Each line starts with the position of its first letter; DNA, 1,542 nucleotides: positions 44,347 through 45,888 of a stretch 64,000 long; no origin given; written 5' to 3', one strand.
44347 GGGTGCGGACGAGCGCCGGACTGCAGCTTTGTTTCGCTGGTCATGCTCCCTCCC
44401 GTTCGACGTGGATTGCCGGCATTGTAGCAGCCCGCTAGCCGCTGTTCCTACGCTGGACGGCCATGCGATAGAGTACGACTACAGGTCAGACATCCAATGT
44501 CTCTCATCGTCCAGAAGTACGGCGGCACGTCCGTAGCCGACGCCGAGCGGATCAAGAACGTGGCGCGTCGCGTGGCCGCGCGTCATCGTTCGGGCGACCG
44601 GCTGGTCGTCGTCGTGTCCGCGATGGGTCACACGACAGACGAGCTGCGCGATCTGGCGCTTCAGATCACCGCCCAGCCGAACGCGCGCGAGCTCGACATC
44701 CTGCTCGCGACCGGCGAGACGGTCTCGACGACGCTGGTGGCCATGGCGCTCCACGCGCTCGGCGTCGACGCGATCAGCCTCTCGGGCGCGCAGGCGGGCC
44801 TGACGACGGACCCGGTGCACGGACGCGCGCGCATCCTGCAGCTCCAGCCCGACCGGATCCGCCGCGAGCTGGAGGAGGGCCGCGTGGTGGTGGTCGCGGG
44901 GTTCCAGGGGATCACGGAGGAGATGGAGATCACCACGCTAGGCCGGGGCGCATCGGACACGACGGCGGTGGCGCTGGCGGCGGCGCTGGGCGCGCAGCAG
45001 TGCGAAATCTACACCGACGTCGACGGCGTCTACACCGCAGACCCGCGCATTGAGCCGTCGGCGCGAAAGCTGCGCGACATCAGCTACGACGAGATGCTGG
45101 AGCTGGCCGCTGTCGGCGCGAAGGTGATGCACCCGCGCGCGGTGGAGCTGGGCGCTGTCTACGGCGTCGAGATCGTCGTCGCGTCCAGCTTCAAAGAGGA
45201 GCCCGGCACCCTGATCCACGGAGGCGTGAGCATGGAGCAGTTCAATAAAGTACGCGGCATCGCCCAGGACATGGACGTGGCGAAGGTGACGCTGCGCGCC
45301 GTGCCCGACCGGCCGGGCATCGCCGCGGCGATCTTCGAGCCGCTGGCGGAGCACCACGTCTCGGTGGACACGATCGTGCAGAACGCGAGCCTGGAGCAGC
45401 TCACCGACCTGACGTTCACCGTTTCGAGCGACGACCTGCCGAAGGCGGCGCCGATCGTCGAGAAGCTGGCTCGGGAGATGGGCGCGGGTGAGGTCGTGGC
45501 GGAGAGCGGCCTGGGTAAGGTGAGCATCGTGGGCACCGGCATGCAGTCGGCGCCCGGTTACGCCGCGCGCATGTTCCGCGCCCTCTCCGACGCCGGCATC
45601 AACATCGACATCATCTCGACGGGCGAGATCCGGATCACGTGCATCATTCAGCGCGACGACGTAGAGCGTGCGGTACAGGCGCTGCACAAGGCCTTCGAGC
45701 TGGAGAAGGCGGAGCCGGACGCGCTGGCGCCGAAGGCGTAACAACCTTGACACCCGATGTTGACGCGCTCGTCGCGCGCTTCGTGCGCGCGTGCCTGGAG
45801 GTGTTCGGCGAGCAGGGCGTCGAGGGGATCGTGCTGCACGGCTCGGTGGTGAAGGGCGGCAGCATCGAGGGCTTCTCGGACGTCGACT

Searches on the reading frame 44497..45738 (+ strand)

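Call 86: search_protein_families(library=pfam, proteins=[window:44497-45738:+], max_evalue=0.0001)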
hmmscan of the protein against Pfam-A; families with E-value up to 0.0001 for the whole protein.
window:44497-45738:+ (414 aa): 4 families
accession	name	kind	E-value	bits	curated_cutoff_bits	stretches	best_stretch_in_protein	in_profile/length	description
PF00696.33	AA_kinase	-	9.7e-55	186.3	24.9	1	3-229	2-233/234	Amino acid kinase family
PF22468.2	ACT_9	-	4.2e-36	122.9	27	2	342-400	1-61/61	ACT domain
PF13840.12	ACT_7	-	6.5e-22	77.6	27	1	335-398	2-65/65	ACT domain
PF01842.31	ACT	-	3.6e-20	71.8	27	2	269-325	7-65/66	ACT domain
